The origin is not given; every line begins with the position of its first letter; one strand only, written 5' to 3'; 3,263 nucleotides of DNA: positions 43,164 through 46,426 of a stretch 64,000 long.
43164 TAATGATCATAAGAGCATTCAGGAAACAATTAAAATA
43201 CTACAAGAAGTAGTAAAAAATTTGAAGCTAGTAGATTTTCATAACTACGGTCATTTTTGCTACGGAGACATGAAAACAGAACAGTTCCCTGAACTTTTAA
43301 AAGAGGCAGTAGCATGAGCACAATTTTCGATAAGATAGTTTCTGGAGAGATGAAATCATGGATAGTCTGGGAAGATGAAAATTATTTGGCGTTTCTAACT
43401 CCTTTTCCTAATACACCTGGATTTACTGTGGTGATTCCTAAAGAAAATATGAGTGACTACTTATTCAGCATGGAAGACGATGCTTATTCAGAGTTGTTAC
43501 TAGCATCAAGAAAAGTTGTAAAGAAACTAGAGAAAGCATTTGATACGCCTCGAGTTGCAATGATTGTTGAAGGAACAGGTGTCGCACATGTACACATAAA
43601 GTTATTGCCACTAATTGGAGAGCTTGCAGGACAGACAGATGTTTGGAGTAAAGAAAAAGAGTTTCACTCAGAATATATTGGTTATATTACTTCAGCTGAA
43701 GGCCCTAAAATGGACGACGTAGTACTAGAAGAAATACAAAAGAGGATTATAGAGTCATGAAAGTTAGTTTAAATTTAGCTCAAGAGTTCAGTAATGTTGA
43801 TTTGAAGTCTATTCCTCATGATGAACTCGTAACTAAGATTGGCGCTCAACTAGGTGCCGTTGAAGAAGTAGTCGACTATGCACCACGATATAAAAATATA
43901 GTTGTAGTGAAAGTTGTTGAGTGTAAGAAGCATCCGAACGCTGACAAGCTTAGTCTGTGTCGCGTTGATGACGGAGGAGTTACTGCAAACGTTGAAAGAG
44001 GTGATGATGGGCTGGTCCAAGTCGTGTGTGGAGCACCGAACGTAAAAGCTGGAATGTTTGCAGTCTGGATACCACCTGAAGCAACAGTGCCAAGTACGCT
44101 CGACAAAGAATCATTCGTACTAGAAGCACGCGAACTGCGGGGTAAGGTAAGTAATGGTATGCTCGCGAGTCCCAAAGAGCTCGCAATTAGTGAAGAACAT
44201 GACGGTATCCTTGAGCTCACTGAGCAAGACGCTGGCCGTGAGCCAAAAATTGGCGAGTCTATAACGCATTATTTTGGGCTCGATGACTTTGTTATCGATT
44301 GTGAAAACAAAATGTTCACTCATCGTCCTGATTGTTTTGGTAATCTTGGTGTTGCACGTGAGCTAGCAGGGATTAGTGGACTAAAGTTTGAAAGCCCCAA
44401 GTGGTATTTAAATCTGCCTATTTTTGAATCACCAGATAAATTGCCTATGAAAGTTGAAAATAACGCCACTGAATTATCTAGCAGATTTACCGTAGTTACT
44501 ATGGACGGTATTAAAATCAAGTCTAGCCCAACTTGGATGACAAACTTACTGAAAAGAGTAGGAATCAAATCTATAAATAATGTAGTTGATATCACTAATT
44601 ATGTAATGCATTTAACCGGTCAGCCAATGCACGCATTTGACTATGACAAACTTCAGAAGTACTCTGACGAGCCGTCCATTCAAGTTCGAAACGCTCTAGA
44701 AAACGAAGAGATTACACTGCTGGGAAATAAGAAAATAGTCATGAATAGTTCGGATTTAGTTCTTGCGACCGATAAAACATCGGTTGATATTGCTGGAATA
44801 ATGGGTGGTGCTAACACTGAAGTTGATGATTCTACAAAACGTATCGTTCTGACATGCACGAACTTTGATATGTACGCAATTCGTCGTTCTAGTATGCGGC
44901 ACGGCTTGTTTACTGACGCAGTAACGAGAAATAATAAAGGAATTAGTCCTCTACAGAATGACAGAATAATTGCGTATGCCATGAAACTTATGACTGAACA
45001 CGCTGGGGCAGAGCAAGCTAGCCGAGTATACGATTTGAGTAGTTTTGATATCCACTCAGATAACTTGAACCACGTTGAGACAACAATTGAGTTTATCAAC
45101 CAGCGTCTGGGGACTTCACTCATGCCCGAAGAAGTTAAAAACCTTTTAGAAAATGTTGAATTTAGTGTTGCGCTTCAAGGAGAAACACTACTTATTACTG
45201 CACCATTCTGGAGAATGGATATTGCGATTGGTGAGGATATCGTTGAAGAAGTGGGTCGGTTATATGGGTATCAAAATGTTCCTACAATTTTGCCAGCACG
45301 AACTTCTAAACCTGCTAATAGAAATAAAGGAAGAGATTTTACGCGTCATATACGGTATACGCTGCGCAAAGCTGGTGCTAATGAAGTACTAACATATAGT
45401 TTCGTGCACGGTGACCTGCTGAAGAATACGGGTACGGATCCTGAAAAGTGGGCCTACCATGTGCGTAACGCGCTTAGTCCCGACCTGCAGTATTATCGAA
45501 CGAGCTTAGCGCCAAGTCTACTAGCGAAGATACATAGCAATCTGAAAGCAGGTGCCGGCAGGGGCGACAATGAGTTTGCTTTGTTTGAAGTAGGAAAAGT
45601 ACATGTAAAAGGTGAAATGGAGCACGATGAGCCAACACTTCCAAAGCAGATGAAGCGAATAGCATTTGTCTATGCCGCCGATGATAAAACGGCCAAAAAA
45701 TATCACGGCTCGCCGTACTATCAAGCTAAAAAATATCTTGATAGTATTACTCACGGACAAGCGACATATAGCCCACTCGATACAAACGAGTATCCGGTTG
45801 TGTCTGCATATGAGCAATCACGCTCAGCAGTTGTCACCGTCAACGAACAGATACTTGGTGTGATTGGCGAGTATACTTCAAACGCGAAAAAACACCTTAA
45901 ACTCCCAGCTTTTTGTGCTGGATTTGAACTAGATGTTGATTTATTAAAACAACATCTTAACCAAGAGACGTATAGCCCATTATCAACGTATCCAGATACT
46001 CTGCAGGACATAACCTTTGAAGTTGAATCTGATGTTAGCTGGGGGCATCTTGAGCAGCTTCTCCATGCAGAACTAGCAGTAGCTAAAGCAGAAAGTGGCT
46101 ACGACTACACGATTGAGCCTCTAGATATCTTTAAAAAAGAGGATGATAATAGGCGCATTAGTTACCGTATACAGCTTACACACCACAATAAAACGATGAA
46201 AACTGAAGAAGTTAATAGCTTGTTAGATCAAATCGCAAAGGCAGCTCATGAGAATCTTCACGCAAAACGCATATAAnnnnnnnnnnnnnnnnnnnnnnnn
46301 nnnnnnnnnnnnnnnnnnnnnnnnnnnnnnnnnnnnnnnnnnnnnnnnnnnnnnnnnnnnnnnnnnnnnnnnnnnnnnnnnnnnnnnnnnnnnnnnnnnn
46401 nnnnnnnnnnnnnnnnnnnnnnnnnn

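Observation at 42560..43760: Three accessory genes wedged between pheS and pheT (small membrane ORF, alpha/beta hydrolase, HIT-like gene), all with overlapping stops and starts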

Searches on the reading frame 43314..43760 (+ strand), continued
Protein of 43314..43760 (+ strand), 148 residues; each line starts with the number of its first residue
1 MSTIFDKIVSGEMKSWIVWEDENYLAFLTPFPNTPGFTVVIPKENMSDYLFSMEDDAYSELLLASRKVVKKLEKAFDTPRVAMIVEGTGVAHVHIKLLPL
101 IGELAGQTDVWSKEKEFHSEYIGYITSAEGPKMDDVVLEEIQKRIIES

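Call 64: get_annotated_region(hit=H5, flank=3500)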
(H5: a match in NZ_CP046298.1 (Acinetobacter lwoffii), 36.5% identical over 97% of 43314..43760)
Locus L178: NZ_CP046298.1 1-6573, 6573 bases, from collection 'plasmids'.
description: Acinetobacter lwoffii strain FDAARGOS_552 plasmid unnamed3, complete sequence
organism: Acinetobacter lwoffii (NCBI taxid 28090)
taxonomy: Bacteria; Pseudomonadota; Gammaproteobacteria; Moraxellales; Moraxellaceae; Acinetobacter; Acinetobacter lwoffii
host: -; source: Homo sapiens,clinical isolate; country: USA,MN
typing (MOB-suite, as given by PLSDB): mobilizable; replicon rep_cluster_1265; relaxase MOBQ
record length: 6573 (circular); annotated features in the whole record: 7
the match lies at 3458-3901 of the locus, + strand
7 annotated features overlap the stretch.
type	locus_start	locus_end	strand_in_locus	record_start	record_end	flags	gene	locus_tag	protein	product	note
CDS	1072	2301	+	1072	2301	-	-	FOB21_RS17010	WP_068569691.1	hypothetical protein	-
CDS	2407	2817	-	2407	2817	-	-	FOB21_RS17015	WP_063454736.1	type II toxin-antitoxin system VapC family toxin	-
CDS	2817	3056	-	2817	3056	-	vapB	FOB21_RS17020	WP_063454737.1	type II toxin-antitoxin system VapB family antitoxin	-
CDS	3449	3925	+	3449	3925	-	-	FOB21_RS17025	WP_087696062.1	HIT domain-containing protein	-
CDS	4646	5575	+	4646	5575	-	repM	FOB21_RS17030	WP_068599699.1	replication initiation protein RepM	GO:0006270 - DNA replication initiation [Evidence IEA]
CDS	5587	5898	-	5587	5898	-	-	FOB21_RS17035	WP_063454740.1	HU family DNA-binding protein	GO:0030261 - chromosome condensation [Evidence IEA]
CDS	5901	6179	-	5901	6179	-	-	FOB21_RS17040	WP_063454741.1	hypothetical protein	-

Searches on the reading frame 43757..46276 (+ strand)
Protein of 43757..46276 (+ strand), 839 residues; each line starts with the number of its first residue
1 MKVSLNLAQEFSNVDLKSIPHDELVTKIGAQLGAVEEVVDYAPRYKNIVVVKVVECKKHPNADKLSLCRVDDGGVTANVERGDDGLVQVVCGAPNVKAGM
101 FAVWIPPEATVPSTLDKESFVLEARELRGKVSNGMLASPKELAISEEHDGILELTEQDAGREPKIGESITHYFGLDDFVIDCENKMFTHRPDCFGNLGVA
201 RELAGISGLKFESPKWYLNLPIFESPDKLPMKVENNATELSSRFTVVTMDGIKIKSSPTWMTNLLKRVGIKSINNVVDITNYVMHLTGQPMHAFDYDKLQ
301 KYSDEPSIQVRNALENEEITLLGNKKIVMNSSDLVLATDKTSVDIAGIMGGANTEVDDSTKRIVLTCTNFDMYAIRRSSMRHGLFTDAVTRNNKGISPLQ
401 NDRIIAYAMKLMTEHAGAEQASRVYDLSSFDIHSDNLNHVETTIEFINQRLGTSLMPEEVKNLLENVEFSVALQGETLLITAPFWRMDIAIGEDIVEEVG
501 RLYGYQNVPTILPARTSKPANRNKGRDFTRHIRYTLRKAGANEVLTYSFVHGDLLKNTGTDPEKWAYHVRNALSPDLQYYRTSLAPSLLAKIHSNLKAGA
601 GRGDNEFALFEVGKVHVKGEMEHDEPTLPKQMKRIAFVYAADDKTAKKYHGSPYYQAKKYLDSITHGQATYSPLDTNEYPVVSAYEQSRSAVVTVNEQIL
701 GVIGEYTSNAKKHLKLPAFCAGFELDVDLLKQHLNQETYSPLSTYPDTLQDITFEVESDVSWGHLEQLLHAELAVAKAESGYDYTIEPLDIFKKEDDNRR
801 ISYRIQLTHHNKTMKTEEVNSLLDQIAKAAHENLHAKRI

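Call 3: search_protein_families(library=pfam, proteins=[window:43757-46276:+], max_evalue=0.01)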
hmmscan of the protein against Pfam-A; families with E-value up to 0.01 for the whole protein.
window:43757-46276:+ (839 aa): 5 families
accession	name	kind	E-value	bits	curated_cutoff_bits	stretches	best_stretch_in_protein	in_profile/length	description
PF03483.22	B3_4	-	1.7e-52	177.9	29.3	1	242-417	3-174/174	B3/4 domain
PF17759.6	tRNA_synthFbeta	-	4.7e-33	114.9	22.4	1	509-727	2-214/214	Phenylalanyl tRNA synthetase beta chain CLM domain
PF03484.21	B5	-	5.5e-19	68.6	28.6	1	441-505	2-67/67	tRNA synthetase B5 domain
PF01588.26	tRNA_bind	-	5.3e-12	46.1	27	1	48-156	1-89/96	Putative tRNA binding domain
PF03147.19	FDX-ACB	-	3e-10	40.8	31.1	1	743-837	1-92/94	Ferredoxin-fold anticodon binding domain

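Call 4: search_protein_families(library=ncbifam, proteins=[window:43757-46276:+], max_evalue=0.01)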
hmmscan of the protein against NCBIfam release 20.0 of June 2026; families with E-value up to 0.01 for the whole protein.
window:43757-46276:+ (839 aa): 7 families
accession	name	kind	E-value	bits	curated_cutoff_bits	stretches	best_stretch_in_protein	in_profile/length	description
TIGR00472.1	pheT_bact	equivalog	7.9e-175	583.3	402.65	1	1-837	1-796/798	phenylalanine--tRNA ligase subunit beta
NF001882.0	PRK00629.5-4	equivalog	5.9e-52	177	527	1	3-615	3-560/725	phenylalanine--tRNA ligase subunit beta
NF045760.1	YtpR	equivalog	6.6e-24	84.8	100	1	22-158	60-179/185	YtpR family tRNA-binding protein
TIGR00471.1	pheT_arch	equivalog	1.4e-22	79.9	282.65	1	436-728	276-548/551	phenylalanine--tRNA ligase subunit beta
NF045867.1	PheT_Nterm_rel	equivalog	8.8e-06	25.8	120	1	19-144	61-170/171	TyrS-associated PheT N-terminal domain-related protein TapR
NF051887.1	PheS_related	equivalog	0.00038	19.7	300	1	729-832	235-348/349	PheS-related mystery ligase SrmL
TIGR00469.1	pheS_mito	equivalog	0.00092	18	258.35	1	736-831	348-444/451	phenylalanine--tRNA ligase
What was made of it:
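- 43757..46276 (+): pheT, phenylalanyl-tRNA synthetase beta subunit. TIGR00472 583 bits; B3_4, B5, tRNA_bind and FDX-ACB domains (calls 3, 4).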
